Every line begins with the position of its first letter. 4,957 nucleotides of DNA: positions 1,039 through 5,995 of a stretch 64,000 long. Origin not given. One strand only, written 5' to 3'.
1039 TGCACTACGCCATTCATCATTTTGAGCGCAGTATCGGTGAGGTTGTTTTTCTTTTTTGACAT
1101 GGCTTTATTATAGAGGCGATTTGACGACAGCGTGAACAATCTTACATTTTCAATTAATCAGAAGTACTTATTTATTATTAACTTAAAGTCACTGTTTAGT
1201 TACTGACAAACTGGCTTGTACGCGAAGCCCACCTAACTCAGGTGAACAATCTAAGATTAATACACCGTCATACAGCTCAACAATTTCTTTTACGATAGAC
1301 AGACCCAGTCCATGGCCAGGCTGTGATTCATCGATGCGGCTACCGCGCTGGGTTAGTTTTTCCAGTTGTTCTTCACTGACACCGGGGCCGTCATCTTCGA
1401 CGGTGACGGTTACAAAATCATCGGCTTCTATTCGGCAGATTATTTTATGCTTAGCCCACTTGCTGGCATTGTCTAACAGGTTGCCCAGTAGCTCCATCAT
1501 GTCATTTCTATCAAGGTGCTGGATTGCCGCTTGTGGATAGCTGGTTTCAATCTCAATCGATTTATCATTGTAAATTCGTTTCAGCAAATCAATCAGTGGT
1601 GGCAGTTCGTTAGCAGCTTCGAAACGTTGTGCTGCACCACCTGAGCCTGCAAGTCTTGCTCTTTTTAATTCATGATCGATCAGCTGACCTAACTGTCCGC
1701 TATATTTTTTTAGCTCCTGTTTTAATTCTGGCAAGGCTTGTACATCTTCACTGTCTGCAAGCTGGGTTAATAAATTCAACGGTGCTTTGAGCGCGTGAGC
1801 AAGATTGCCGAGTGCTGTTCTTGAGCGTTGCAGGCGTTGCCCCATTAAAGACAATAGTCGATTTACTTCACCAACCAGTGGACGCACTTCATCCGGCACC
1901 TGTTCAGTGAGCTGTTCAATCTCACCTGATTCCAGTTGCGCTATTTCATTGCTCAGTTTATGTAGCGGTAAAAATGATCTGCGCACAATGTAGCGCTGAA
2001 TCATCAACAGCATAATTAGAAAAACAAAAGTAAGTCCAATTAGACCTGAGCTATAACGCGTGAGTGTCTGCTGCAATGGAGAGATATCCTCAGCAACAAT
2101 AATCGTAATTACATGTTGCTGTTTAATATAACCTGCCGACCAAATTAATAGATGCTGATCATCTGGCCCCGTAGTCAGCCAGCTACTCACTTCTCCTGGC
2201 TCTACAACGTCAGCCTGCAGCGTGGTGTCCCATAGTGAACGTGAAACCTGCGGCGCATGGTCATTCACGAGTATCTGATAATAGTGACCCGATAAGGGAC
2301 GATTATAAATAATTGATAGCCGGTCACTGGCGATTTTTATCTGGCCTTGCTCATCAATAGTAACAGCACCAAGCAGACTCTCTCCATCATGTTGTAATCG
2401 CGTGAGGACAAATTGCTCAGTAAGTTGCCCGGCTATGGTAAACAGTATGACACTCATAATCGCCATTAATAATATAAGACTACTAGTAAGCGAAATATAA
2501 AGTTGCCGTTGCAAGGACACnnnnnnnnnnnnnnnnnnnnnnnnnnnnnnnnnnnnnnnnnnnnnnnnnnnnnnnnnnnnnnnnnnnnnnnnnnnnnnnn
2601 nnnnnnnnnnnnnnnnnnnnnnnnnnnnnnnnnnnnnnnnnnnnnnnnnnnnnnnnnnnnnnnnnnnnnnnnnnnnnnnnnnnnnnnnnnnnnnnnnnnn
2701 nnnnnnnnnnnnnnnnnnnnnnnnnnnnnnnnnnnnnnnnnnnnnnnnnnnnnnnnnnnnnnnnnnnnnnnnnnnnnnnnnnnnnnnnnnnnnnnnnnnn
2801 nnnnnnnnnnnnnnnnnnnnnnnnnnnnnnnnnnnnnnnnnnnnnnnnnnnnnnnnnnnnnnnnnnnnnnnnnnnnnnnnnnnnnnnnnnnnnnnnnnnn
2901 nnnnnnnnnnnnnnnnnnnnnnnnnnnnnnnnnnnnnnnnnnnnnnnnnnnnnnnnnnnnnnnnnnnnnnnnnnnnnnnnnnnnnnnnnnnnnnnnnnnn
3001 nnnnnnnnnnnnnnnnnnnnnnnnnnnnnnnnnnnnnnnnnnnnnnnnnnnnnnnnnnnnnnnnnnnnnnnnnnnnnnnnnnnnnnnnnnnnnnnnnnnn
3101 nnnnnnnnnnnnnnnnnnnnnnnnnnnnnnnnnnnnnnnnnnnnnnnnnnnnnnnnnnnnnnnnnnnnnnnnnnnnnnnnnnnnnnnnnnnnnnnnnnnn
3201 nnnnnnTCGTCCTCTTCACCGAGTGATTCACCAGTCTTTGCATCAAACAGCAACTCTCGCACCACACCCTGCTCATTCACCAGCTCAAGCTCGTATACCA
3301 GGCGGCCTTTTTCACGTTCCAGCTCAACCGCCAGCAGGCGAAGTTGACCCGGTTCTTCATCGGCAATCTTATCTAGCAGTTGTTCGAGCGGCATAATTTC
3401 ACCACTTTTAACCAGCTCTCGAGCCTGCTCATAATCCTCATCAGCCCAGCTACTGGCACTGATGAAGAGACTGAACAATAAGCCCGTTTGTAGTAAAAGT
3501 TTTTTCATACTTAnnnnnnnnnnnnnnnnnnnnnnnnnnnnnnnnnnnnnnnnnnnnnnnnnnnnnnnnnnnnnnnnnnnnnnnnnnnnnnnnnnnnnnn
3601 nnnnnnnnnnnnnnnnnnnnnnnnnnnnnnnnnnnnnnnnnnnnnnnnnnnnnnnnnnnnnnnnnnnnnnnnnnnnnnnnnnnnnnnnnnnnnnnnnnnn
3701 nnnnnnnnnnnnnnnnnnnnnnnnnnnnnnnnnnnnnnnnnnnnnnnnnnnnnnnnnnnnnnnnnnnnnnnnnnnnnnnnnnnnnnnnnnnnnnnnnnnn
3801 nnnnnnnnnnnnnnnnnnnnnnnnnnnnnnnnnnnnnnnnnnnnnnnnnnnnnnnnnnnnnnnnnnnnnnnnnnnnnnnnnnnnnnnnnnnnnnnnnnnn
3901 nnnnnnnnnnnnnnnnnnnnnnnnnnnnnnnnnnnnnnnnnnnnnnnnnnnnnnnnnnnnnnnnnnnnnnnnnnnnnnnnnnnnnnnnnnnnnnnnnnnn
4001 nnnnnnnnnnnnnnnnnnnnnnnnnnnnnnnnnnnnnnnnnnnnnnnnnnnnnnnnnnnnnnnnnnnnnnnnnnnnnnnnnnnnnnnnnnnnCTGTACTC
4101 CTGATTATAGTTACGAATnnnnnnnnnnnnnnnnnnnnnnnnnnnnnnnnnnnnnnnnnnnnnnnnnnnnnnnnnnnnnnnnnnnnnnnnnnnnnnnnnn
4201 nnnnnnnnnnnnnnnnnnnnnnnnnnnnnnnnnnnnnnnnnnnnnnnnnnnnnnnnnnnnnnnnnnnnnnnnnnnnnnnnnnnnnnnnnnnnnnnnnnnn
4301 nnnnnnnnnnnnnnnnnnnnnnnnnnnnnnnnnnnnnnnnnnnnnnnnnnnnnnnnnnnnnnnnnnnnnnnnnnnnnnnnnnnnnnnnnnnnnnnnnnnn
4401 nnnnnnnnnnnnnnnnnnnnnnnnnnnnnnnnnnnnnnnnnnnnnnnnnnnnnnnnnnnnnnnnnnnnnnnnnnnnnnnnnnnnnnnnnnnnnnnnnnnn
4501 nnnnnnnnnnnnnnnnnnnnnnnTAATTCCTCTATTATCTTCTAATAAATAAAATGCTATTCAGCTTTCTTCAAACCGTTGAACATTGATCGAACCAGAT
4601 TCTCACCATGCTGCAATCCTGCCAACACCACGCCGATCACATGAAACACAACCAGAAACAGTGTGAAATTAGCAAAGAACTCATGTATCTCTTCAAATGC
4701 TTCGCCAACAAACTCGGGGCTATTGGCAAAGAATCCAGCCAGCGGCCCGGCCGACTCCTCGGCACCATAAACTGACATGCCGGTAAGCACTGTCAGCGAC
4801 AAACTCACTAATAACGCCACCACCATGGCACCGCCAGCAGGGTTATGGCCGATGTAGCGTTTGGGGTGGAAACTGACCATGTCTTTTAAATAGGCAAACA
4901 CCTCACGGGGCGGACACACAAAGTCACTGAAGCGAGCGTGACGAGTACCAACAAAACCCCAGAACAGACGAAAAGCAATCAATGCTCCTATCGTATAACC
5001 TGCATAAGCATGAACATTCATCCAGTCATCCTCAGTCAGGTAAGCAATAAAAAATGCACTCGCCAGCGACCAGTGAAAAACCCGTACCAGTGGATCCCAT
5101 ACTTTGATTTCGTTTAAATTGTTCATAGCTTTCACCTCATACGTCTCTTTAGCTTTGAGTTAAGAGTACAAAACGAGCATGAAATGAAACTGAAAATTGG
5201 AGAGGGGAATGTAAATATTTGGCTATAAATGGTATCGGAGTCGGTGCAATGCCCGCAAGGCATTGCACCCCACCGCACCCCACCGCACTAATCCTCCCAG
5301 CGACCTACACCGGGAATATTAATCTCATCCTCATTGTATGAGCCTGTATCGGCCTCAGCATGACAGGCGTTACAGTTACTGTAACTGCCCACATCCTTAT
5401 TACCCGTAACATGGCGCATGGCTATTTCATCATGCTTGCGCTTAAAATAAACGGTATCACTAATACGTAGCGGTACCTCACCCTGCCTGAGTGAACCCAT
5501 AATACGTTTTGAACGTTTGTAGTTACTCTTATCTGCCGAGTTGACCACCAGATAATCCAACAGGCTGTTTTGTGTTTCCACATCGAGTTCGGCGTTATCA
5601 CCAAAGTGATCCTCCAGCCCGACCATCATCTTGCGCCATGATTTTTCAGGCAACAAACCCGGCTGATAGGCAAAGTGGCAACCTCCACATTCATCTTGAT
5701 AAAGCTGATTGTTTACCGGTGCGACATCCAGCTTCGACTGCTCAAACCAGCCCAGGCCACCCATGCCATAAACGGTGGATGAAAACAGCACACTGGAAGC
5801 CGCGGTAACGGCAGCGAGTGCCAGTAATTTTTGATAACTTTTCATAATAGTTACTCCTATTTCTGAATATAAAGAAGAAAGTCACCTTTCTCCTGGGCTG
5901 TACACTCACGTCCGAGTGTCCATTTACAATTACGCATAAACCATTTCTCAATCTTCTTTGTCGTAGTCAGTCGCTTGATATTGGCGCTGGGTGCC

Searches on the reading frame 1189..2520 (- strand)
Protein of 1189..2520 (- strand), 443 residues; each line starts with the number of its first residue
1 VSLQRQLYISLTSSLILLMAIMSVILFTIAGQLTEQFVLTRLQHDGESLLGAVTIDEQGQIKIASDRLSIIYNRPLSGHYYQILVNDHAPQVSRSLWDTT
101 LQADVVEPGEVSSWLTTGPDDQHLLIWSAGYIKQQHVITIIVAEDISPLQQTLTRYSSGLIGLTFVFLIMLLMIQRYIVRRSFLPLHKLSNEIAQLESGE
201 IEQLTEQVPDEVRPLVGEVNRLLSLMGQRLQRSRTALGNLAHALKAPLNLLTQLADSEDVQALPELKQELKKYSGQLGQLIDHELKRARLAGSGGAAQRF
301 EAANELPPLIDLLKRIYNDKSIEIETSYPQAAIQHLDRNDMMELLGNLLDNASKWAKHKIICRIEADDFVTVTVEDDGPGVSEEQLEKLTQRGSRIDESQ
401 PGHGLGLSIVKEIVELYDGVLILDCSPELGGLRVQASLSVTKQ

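Call 92: search_protein_families(library=pfam, proteins=[window:1189-2520:-], max_evalue=0.001)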
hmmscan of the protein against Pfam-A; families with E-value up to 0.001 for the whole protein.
window:1189-2520:- (443 aa): 4 families
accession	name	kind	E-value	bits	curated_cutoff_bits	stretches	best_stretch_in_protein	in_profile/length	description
PF02518.31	HATPase_c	-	1e-18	68.2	26.4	1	337-439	2-108/111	Histidine kinase-, DNA gyrase B-, and HSP90-like ATPase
PF14501.12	HATPase_c_5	-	2.6e-06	27.7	22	1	338-424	3-89/102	GHKL domain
PF13581.12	HATPase_c_2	-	0.00041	20.8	27.4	1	358-415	54-110/127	Histidine kinase-like ATPase domain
PF00672.30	HAMP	-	0.00045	20.9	25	0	178-223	2-48/53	HAMP domain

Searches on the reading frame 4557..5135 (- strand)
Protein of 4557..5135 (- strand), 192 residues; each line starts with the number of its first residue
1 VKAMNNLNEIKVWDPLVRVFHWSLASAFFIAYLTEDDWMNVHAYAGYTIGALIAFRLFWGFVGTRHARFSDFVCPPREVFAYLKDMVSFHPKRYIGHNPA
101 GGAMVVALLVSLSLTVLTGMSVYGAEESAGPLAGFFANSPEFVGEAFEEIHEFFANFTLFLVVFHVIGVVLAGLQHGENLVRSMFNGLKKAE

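Call 92: search_protein_families(library=pfam, proteins=[window:4557-5135:-], max_evalue=0.001)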
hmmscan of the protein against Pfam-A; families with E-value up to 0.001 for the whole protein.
window:4557-5135:- (192 aa): 2 families
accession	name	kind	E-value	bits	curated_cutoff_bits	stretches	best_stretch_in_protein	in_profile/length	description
PF01292.26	Ni_hydr_CYTB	-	6.2e-27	94.9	30.1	1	12-187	1-179/179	Prokaryotic cytochrome b561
PF14358.11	DUF4405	-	7.2e-05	23.7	26.7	0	106-167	4-63/66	Domain of unknown function (DUF4405)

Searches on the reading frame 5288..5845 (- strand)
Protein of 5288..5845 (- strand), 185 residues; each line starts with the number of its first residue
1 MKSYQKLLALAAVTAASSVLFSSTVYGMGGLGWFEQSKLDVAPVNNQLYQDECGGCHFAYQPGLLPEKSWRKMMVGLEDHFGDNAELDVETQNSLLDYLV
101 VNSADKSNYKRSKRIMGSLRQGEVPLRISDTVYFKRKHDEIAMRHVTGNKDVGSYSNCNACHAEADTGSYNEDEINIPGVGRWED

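Call 92: search_protein_families(library=pfam, proteins=[window:5288-5845:-], max_evalue=0.001)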
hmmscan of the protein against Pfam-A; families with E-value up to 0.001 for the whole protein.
window:5288-5845:- (185 aa): 1 family
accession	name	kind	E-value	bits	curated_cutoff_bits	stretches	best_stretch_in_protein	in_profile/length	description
PF09626.15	DHC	-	6.7e-39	134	22.2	1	49-170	1-116/116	Dihaem cytochrome c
